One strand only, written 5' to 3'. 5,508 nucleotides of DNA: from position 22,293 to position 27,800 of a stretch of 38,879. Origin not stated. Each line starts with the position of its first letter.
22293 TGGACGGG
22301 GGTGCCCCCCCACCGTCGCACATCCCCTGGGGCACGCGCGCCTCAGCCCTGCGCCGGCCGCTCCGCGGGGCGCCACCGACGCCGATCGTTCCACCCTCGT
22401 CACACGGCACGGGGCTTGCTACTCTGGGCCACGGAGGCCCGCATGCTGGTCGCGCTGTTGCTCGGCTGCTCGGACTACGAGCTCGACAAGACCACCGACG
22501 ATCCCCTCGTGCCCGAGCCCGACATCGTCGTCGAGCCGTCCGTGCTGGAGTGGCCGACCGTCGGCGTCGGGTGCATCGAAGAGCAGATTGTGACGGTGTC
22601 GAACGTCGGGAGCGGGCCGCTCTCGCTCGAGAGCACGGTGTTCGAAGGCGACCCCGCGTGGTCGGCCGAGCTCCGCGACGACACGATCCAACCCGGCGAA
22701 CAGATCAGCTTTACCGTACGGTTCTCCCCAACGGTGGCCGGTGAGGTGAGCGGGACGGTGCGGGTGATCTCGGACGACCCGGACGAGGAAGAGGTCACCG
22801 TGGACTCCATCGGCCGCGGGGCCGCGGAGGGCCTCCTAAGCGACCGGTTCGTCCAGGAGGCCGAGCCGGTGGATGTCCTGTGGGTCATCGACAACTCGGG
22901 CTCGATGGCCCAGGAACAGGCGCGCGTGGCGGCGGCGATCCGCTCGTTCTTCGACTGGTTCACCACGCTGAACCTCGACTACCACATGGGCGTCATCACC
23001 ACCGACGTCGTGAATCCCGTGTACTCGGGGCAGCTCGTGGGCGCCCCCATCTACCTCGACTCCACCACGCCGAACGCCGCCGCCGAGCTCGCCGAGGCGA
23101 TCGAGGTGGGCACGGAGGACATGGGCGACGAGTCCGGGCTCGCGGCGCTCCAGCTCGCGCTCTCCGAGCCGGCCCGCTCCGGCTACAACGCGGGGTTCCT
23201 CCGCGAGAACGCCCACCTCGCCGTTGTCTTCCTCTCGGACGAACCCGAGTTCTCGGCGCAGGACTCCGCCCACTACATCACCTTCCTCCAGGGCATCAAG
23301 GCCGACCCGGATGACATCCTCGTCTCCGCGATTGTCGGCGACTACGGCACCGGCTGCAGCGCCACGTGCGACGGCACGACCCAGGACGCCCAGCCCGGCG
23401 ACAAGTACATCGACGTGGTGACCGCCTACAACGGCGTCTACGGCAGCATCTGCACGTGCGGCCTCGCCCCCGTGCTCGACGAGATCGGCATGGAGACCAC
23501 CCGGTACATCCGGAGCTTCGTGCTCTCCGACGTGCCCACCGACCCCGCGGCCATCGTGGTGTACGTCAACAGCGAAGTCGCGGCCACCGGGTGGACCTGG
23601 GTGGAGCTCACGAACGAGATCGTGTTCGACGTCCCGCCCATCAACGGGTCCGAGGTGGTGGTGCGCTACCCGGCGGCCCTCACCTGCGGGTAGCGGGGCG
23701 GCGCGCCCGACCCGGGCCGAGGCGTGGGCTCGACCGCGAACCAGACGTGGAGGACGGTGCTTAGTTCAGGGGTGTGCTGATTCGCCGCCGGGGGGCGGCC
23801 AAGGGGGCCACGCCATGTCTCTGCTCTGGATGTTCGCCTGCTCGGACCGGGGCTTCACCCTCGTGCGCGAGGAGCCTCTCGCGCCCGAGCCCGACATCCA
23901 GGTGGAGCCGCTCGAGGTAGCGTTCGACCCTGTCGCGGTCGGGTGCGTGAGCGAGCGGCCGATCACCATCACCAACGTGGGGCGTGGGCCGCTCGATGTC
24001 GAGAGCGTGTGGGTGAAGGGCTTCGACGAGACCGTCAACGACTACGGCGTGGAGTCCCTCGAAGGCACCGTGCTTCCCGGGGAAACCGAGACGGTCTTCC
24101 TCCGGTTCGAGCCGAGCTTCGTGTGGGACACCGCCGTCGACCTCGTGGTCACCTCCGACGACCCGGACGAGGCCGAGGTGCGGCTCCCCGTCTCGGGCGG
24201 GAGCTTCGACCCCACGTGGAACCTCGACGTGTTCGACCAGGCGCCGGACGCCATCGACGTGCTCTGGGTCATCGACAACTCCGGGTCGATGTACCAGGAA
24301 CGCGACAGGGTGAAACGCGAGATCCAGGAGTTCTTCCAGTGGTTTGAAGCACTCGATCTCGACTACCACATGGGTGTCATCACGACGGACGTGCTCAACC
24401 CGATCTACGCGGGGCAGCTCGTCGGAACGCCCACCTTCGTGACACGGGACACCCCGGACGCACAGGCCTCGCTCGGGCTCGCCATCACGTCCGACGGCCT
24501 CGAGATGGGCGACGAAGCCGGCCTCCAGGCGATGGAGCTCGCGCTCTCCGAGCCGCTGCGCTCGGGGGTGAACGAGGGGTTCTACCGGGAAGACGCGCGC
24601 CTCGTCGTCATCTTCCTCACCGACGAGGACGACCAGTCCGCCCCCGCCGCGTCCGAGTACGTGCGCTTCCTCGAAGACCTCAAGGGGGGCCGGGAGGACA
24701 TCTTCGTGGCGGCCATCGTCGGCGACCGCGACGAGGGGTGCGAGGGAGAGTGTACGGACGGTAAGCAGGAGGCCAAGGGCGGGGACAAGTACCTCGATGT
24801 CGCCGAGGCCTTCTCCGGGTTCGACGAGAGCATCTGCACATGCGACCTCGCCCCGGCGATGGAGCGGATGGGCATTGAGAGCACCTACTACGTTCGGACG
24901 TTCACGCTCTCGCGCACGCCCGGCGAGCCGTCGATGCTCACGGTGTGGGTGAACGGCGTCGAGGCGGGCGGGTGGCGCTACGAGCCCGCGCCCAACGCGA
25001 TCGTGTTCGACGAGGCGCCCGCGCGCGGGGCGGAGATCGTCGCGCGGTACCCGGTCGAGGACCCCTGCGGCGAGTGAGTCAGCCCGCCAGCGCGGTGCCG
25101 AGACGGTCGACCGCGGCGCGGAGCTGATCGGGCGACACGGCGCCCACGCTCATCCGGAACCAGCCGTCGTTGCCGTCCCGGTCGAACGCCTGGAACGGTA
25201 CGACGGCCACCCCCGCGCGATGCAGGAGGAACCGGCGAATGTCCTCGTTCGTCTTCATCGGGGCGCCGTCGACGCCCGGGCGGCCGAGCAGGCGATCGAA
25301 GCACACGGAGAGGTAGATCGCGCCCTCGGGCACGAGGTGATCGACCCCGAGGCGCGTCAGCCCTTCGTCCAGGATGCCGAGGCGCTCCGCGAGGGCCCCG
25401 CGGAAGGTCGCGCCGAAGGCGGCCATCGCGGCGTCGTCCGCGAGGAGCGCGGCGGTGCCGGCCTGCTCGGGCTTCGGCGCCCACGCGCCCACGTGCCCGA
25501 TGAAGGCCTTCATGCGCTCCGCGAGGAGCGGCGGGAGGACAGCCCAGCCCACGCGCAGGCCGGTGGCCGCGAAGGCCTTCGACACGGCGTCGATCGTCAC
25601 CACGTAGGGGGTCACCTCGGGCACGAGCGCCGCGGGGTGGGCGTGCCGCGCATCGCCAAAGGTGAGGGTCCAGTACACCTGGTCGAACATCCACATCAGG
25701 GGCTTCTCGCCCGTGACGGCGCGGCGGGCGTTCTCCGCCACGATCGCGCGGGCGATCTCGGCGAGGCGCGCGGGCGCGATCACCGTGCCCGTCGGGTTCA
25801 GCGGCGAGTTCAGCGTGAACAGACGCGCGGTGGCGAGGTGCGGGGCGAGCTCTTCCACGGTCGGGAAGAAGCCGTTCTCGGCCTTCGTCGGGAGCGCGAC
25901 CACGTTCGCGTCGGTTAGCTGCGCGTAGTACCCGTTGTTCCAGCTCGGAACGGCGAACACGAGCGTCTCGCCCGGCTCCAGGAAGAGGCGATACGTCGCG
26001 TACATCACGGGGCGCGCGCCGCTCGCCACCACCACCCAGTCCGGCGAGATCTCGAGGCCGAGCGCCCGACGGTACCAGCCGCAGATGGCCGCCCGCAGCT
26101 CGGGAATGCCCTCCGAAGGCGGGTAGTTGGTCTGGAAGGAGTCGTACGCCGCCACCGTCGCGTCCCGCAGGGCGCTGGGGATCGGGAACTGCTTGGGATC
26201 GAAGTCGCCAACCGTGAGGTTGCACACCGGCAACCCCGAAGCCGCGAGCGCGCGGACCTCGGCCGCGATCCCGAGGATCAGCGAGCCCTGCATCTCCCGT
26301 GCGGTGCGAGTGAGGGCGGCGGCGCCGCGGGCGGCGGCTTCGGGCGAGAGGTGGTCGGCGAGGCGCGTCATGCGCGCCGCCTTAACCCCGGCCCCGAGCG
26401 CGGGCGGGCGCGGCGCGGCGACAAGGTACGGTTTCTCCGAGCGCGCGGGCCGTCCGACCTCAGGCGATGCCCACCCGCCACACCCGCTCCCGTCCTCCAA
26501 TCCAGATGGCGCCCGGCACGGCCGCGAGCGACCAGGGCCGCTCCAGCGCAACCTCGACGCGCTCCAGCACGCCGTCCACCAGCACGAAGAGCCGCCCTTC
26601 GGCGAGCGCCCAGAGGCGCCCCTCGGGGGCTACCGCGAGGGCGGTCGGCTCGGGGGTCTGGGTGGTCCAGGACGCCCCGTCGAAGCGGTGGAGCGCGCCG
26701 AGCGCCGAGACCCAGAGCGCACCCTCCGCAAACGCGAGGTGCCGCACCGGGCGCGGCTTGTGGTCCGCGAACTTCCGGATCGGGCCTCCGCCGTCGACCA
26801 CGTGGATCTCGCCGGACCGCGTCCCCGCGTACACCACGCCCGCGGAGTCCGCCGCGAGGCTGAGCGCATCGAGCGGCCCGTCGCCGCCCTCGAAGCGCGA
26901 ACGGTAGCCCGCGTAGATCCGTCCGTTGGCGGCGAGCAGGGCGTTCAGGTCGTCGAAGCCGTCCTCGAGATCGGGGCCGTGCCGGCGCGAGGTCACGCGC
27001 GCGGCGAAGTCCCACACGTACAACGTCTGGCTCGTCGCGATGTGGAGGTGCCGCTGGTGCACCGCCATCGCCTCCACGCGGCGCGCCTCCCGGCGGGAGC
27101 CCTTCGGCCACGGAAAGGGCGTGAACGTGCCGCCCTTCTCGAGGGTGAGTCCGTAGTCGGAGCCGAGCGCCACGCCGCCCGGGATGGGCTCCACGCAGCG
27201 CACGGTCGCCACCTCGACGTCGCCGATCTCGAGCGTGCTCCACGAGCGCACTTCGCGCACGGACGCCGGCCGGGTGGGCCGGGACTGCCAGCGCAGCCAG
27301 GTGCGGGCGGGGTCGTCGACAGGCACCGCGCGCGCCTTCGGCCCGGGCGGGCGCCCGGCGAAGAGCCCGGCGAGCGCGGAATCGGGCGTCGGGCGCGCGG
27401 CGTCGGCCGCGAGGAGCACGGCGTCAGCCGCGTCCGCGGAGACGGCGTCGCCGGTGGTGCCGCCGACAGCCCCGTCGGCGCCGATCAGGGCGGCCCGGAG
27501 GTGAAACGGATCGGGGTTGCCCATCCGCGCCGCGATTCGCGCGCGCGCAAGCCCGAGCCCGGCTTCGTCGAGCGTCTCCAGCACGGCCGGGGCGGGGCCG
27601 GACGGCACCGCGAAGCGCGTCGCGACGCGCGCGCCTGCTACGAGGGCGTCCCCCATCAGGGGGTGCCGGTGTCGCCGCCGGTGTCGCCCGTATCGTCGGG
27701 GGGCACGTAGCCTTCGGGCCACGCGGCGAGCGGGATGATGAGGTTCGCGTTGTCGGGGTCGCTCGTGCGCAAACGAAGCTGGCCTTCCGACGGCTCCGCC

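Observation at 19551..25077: Orphan ExbB-ExbD'-ExbD stator operon with a TM/Pro-rich mini-protein, a Cys-pair repeat protein and tandem VWA lipoproteins: candidate undescribed PMF-driven envelope/adhesin module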

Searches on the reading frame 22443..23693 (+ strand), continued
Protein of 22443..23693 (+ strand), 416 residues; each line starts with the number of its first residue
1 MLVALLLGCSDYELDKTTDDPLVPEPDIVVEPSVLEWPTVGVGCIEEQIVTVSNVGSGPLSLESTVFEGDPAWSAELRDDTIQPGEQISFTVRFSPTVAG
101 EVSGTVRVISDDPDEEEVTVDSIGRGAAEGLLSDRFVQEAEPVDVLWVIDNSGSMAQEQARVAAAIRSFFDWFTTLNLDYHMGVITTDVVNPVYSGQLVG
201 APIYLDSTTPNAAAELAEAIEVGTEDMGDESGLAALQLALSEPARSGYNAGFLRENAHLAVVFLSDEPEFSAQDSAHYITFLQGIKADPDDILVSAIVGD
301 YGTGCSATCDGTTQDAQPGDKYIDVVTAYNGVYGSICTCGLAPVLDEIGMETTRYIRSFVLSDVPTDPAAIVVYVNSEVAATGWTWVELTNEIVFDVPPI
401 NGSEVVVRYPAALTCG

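Call 57: find_encoding_contigs(protein=P0323, flank=8000, max_places=1)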
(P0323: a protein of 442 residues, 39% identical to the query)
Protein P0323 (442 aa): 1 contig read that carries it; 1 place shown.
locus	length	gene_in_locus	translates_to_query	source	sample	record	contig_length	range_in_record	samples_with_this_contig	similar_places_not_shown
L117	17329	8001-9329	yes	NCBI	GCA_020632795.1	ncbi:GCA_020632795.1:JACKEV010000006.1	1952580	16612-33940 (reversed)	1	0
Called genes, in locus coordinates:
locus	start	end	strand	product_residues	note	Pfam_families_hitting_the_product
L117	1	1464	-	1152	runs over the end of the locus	PF01869:BcrAD_BadFG, PF09989:DUF2229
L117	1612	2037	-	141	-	-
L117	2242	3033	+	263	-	-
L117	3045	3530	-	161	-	PF00583:Acetyltransf_1, PF13673:Acetyltransf_10 (weak), PF13508:Acetyltransf_7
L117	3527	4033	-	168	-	PF07883:Cupin_2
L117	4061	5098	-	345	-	PF00561:Abhydrolase_1, PF12146:Hydrolase_4, PF12697:Abhydrolase_6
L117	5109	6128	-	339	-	PF00316:FBPase, PF18913:FBPase_C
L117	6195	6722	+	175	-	PF00856:SET (weak)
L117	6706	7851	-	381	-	PF00657:Lipase_GDSL (faint), PF13472:Lipase_GDSL_2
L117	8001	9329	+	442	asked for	PF15780:ASH (weak), PF22544:HYDIN_VesB_CFA65-like_Ig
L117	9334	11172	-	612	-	PF00400:WD40 (faint), PF24807:WD40_CDC20-Fz (weak), PF24814:WD40_Prp19 (weak), PF25174:Beta-prop_THOC3 (weak), PF12894:ANAPC4_WD40 (faint), PF23381:Beta-prop_IFT122_1st (faint)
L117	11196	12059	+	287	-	-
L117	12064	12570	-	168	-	PF00160:Pro_isomerase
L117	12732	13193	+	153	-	PF01451:LMWPc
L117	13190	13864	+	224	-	-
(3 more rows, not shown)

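Call 58: find_encoding_contigs(protein=P0332, flank=8000, max_places=1)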
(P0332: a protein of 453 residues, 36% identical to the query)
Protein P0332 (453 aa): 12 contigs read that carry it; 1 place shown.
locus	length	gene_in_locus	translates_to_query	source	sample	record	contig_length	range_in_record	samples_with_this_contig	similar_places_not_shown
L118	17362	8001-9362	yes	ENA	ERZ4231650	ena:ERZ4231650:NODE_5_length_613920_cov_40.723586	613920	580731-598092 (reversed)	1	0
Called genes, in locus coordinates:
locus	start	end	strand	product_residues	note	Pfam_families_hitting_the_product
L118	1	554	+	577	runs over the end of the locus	-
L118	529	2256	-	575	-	PF02310:B12-binding (faint), PF04055:Radical_SAM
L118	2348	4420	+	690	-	PF04851:ResIII, PF00270:DEAD, PF00271:Helicase_C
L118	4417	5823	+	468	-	PF02481:DNA_processg_A, PF18306:LDcluster4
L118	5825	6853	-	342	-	PF00561:Abhydrolase_1, PF12146:Hydrolase_4, PF12697:Abhydrolase_6, PF12146:Hydrolase_4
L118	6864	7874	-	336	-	PF00316:FBPase, PF18913:FBPase_C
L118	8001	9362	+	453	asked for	PF22073:Cep192_D4 (weak), PF22544:HYDIN_VesB_CFA65-like_Ig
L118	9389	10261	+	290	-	-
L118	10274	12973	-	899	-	-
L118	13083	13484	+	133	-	-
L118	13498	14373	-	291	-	-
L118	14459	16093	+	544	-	PF16697:Yop-YscD_cpl, PF00498:FHA, PF16697:Yop-YscD_cpl (weak), PF00158:Sigma54_activat, PF13191:AAA_16 (weak), PF14532:Sigma54_activ_2, PF00004:AAA (weak), PF25601:AAA_lid_14, +2 more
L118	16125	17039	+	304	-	PF01497:Peripla_BP_2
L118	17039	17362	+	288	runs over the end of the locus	-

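Call 78: predict_structure(alignment_id=A6)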
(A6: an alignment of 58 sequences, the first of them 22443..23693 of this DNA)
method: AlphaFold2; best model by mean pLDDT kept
length: 416 residues; sequences in the alignment: 58
mean_pLDDT: 93.2   pTM: 0.77
mean pLDDT of the five models: 93.2, 92.4, 92.3, 92.2, 91.8
residues with pLDDT >= 90: 367; 70-90: 28; 50-70: 7; < 50: 14
segments of 3 or more residues with pLDDT < 50: 1-3, 8-18
pLDDT, mean of each block of 10 residues (from residue 1): 49 45 89 94 96 98 97 97 98 97 97 97 94 93 97 94 94 93 97 95 97 96 90 98 97 97 97 98 97 98 96 96 98 97 96 90 96 92 96 94 94 88
secondary structure, 60 per line:
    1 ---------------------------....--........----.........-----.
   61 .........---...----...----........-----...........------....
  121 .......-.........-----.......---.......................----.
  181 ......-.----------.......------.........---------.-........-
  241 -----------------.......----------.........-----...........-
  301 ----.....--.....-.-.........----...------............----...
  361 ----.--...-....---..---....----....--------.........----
elements in order: E28-31 E34-41 E46-54 E60-69 E73-75 E80-82 E87-94 E100-110 E117-127 E129-137 E143-149 H153-175 E180-186 E199-205 H212-220 H232-239 E258-264 H275-283 E292-299 E305-309 E312-316 H320-328 E333-335 H342-353 E358-360 E372-375 E384-387 E392-395 E404-412

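Call 81: fold_search(model_id=the predicted structure, library=pdb)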
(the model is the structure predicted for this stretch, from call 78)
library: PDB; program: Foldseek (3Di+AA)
matches with E <= 10: 1702; with E <= 0.001: 361
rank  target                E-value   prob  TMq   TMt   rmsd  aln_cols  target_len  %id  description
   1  6fpy_A                9.6e-10  1.00  0.35  0.25  24.5       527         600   10  Inter-alpha-inhibitor heavy chain 1, wild type (released 2019-02-27)
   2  6fpz_A                1.2e-09  1.00  0.34  0.25  24.5       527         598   10  Inter-alpha-inhibitor heavy chain 1, D298A (released 2019-02-27)
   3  3vi3_D                1.9e-08  1.00  0.32  0.31  12.1       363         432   12  Crystal structure of alpha5beta1 integrin headpiece (ligand-free form) (released 2012-02-22)
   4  2ys4_MODEL_1_A        5.3e-08  1.00  0.22  0.65  12.1       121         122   24  Solution structure of the N-terminal PapD-like domain of HYDIN protein from human (released 2008-04-08)
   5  4wjk_B                5.6e-08  1.00  0.32  0.32  11.4       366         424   12  Metal Ion and Ligand Binding of Integrin (released 2014-12-03)
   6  9ijj_h                6.0e-08  1.00  0.22  0.07   9.8       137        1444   18  In situ structure of the central apparatus in mouse sperm axoneme. (released 2025-06-04)
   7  3vi4_D                7.6e-08  1.00  0.33  0.32  12.2       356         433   11  Crystal structure of alpha5beta1 integrin headpiece in complex with RGD peptide (released 2012-02-22)
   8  9ijj_4H               1.1e-07  1.00  0.23  0.03  23.7       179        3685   14  In situ structure of the central apparatus in mouse sperm axoneme. (released 2025-06-04)
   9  6m48_B                1.1e-07  1.00  0.39  0.23  12.7       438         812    8  Crystal structure of pilus adhesin, SpaC from Lactobacillus rhamnosus GG - P21212 form (released 2020-07-29)
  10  6v4p_B                1.3e-07  1.00  0.30  0.33  11.5       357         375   14  Structure of the integrin AlphaIIbBeta3-Abciximab complex (released 2020-02-05)
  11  8vs6_B                1.4e-07  1.00  0.31  0.36  11.3       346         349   12  L-TGF-b3/avb8 (released 2024-09-11)
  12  3nid_B                1.5e-07  1.00  0.33  0.30  11.0       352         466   13  The Closed Headpiece of Integrin alphaIIB beta3 and its Complex with an alpahIIB beta3 -Specific Antagonist That Does  (released 2010-12-22)
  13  7sqc_O1               1.6e-07  1.00  0.22  0.14  11.1       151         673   14  Ciliary C1 central pair apparatus isolated from Chlamydomonas reinhardtii (released 2022-04-13)
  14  9axl_B                1.6e-07  1.00  0.32  0.26  10.8       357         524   12  Structure of the semi-extended AlphaIIbBeta3 in complex with R21D10 Fab (released 2024-11-13)
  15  5e6u_B                1.6e-07  1.00  0.30  0.28  11.3       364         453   11  Structures of leukocyte integrin aLb2: The aI domain, the headpiece, and the pocket for the internal ligand (released 2016-04-06)
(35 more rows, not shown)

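Call 83: find_encoding_contigs(protein=P0267, flank=3000, max_places=3)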
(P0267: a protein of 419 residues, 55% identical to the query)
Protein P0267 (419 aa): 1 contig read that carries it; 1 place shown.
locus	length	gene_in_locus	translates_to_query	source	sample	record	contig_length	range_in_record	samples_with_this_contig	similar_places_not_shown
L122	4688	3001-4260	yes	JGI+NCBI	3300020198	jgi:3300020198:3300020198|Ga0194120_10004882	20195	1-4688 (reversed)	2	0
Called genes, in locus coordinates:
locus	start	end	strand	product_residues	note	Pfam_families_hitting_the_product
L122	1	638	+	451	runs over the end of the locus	PF00211:Guanylate_cyc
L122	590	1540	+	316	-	-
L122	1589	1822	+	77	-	PF14407:Frankia_peptide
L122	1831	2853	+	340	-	-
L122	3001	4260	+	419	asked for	PF15780:ASH, PF22073:Cep192_D4 (weak), PF22544:HYDIN_VesB_CFA65-like_Ig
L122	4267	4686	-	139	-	PF13517:FG-GAP_3 (weak)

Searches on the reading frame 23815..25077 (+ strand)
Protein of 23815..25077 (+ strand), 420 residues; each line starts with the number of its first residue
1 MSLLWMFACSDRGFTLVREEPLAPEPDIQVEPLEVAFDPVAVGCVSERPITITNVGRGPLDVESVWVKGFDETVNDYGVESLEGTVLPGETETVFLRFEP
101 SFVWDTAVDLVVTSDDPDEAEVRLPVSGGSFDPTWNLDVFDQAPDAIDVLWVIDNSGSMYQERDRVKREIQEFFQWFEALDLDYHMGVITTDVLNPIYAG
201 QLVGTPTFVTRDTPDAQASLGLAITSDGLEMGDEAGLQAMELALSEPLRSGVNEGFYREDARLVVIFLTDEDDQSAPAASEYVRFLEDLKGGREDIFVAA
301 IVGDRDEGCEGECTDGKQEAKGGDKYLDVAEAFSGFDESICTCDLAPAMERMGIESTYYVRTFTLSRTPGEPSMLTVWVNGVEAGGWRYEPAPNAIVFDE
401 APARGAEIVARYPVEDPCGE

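Call 3: search_protein_families(library=pfam, proteins=[window:23815-25077:+], max_evalue=0.1)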
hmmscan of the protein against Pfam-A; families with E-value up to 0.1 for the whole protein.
window:23815-25077:+ (420 aa): 7 families
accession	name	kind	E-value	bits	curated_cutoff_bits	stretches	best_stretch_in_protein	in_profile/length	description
PF22544.2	HYDIN_VesB_CFA65-like_Ig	-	7.4e-05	23.4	25.5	1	28-128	3-99/100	HYDIN/CFA65/VesB-like, Ig-like domain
PF15780.11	ASH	-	0.00068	20.2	27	1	33-116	12-92/98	Abnormal spindle-like microcephaly-assoc'd, ASPM-SPD-2-Hydin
PF00092.34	VWA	-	0.00078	20.1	23.8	1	148-301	1-139/174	von Willebrand factor type A domain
PF25249.1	Ig_CFAP65_7th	-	0.012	15.8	28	1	34-121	8-94/120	CFAP65, seventh Ig-like domain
PF13519.12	VWA_2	-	0.041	14.9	27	1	150-196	2-49/107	von Willebrand factor type A domain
PF22073.2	Cep192_D4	-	0.055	14.1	35.5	1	26-121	2-102/112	Cep192 domain 4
PF09343.15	DUF2460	-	0.064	13.1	30.4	0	374-412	131-171/205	Conserved hypothetical protein 2217 (DUF2460)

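Call 4: search_protein_families(library=ncbifam, proteins=[window:23815-25077:+], max_evalue=0.1)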
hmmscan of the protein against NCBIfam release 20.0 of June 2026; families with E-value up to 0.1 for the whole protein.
window:23815-25077:+ (420 aa): 3 families
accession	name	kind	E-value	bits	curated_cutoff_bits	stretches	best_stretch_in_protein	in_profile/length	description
NF052240.1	MIDASAdhsBdello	equivalog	8.5e-11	41.6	700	2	146-204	56-116/378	MIDAS family adhesin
NF033765.2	gliding_CglD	equivalog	9.1e-07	27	400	1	213-349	740-880/1124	adventurous gliding motility lipoprotein CglD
NF012200.0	choice_anch_D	domain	1.7e-06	28.5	45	1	24-118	13-107/108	choice-of-anchor D domain-containing protein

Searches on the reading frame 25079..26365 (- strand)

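Call 9: search_protein_families(library=pfam, proteins=[window:25079-26365:-], max_evalue=0.001)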
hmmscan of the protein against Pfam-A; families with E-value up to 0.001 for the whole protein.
window:25079-26365:- (428 aa): 1 family
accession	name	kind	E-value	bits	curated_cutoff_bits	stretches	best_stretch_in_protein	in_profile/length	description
PF00155.27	Aminotran_1_2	-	3.1e-41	142.2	19.7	1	47-422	3-361/361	Aminotransferase class I and II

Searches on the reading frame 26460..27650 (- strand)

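Call 9: search_protein_families(library=pfam, proteins=[window:26460-27650:-], max_evalue=0.001)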
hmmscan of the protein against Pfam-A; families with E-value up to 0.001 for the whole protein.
window:26460-27650:- (396 aa): 1 family
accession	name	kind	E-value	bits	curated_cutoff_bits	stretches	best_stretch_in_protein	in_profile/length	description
PF20067.5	SSL_N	-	0.00072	19.8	18.9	0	265-282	26-43/46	Strictosidine synthase-like, N-terminal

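Call 44: search_protein_families(library=ncbifam, proteins=[window:26460-27650:-], max_evalue=0.01)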
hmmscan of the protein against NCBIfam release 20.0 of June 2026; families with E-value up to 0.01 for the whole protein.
window:26460-27650:- (396 aa): 0 families
